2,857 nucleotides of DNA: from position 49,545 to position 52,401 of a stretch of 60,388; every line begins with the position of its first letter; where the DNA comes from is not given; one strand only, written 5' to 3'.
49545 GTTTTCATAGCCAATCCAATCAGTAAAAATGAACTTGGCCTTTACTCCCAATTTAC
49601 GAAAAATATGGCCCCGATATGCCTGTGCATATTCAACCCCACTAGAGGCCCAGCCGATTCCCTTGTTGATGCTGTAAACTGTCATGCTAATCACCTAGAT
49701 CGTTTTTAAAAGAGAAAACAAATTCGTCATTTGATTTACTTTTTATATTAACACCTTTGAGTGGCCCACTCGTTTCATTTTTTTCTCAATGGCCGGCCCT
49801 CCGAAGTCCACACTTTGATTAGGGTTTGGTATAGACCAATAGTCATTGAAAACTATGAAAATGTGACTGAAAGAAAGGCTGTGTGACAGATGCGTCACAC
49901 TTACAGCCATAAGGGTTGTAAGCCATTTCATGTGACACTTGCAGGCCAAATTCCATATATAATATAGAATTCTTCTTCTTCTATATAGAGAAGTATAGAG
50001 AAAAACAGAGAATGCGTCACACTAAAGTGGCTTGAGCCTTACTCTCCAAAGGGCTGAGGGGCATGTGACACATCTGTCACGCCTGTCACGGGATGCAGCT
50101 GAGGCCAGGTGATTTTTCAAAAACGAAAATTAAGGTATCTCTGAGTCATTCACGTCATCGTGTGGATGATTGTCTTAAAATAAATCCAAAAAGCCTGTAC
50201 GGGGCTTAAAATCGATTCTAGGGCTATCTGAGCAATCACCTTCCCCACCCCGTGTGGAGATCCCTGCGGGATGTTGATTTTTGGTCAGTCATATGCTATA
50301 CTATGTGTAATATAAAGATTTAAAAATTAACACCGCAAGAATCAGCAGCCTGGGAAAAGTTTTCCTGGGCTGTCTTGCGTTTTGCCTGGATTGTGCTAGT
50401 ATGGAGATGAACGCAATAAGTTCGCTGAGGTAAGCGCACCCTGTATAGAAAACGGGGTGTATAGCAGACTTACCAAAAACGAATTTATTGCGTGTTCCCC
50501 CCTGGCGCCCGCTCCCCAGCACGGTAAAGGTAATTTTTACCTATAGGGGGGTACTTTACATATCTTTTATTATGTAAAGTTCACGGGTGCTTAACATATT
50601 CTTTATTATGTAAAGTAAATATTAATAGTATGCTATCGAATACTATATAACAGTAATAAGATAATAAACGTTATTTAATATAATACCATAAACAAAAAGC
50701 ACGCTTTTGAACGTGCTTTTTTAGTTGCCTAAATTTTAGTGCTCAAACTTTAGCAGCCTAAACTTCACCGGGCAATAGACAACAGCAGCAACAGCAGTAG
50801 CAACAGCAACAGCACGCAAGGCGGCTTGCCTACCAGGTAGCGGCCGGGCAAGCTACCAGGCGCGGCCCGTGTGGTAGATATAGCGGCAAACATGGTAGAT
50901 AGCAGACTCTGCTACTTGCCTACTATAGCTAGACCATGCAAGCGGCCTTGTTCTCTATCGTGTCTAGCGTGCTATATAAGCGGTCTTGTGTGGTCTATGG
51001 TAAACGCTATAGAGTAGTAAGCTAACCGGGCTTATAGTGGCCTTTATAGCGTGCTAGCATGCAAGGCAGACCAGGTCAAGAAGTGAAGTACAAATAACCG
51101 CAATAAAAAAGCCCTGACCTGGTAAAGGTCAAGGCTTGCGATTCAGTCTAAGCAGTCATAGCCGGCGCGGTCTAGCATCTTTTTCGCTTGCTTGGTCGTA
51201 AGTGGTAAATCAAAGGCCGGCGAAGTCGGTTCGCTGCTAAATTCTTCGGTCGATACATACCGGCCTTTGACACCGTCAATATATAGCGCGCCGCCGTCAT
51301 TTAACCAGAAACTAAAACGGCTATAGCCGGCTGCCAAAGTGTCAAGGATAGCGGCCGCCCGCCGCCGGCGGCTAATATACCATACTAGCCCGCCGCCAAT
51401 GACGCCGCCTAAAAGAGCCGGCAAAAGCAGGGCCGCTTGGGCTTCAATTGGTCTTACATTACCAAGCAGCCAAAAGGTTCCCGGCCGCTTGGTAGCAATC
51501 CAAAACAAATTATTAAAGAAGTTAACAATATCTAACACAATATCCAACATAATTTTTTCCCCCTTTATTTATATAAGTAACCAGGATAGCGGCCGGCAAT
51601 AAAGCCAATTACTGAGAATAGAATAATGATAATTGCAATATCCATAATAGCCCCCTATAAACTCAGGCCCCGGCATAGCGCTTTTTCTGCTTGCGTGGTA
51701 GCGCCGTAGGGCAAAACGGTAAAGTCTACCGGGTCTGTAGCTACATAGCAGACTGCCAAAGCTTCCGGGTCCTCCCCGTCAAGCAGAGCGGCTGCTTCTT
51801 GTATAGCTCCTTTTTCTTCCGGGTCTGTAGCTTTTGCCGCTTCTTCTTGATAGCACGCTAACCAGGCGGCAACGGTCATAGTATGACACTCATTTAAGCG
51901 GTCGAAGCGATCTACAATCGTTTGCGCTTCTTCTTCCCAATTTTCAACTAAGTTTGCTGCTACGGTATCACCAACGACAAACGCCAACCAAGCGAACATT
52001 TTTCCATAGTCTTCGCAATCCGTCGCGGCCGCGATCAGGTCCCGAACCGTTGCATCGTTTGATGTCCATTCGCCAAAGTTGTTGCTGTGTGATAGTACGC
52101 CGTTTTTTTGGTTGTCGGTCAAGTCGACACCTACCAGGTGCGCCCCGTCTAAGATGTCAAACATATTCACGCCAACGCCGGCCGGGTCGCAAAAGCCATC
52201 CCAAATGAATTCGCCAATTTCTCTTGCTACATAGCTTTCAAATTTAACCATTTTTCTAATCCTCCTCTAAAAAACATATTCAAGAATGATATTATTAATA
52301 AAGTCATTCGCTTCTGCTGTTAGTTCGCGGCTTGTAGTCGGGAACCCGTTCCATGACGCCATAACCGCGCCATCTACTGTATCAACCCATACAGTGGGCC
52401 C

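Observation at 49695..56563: A 6.9-kb compositionally foreign island that is only about half coding and is packed with RNA units, iterons and acidic proteins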

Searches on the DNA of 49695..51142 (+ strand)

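Call 27: search_dna_similar(query=window:49695-51142:+, collection=phages, mode=distant, max_rows=30)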
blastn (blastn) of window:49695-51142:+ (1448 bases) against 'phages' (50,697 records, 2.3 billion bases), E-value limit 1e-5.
Records with a match: 2; places in all: 4; records where one place covers at least 80% of the query: 0.
Best place of each record, by identity: 90-95% 2.
By first word of the organism name: Lactobacillus 2.
By host as written in the record: Lactobacillus delbrueckii subsp. lactis 2.
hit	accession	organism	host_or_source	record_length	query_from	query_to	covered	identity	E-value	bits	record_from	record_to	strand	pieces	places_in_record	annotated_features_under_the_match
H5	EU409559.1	Lactobacillus phage JCL1032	Lactobacillus delbrueckii subsp. lactis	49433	23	817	55%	92.7%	0e+0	1169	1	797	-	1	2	hypothetical protein | cos site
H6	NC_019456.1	Lactobacillus phage JCL1032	Lactobacillus delbrueckii subsp. lactis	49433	23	817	55%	92.7%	0e+0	1169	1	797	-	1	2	hypothetical protein | cos site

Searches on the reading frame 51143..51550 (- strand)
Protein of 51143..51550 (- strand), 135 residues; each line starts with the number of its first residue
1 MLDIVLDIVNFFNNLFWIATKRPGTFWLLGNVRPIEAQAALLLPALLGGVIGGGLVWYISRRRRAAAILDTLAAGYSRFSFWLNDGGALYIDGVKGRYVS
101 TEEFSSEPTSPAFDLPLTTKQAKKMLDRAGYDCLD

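Call 10: search_protein_families(library=pfam, max_evalue=0.1, proteins=[window:51143-51550:-])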
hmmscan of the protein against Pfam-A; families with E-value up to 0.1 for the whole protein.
window:51143-51550:- (135 aa): 0 families

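Call 11: search_protein_families(library=phrogs, max_evalue=0.01, proteins=[window:51143-51550:-])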
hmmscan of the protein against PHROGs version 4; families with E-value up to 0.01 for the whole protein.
window:51143-51550:- (135 aa): 0 families

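Call 71: search_protein_families(library=padloc, max_evalue=0.01, proteins=[window:51143-51550:-])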
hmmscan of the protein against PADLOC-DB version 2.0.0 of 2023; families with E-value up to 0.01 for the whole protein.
window:51143-51550:- (135 aa): 0 families

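Call 125: search_protein_families(library=ncbifam, max_evalue=0.01, proteins=[window:51143-51550:-])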
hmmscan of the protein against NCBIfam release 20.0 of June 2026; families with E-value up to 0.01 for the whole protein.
window:51143-51550:- (135 aa): 0 families

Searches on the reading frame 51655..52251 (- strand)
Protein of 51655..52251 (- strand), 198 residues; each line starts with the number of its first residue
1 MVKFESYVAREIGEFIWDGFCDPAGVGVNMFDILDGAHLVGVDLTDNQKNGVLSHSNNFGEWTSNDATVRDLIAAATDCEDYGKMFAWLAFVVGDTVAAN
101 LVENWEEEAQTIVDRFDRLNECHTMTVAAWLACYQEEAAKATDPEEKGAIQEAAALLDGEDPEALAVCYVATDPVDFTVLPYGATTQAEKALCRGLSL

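Call 10: search_protein_families(library=pfam, max_evalue=0.1, proteins=[window:51655-52251:-])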
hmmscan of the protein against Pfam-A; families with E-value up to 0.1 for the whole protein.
window:51655-52251:- (198 aa): 1 family
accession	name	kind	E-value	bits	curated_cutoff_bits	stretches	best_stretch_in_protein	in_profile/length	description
PF02260.25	FATC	-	0.0033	17.6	25.3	1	67-87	6-26/32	FATC domain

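Call 11: search_protein_families(library=phrogs, max_evalue=0.01, proteins=[window:51655-52251:-])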
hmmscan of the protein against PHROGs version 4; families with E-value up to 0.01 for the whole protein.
window:51655-52251:- (198 aa): 0 families

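Call 71: search_protein_families(library=padloc, max_evalue=0.01, proteins=[window:51655-52251:-])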
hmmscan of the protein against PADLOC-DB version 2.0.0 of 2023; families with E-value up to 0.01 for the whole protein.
window:51655-52251:- (198 aa): 0 families

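Call 125: search_protein_families(library=ncbifam, max_evalue=0.01, proteins=[window:51655-52251:-])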
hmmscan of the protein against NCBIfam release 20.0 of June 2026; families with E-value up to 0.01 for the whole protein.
window:51655-52251:- (198 aa): 0 families
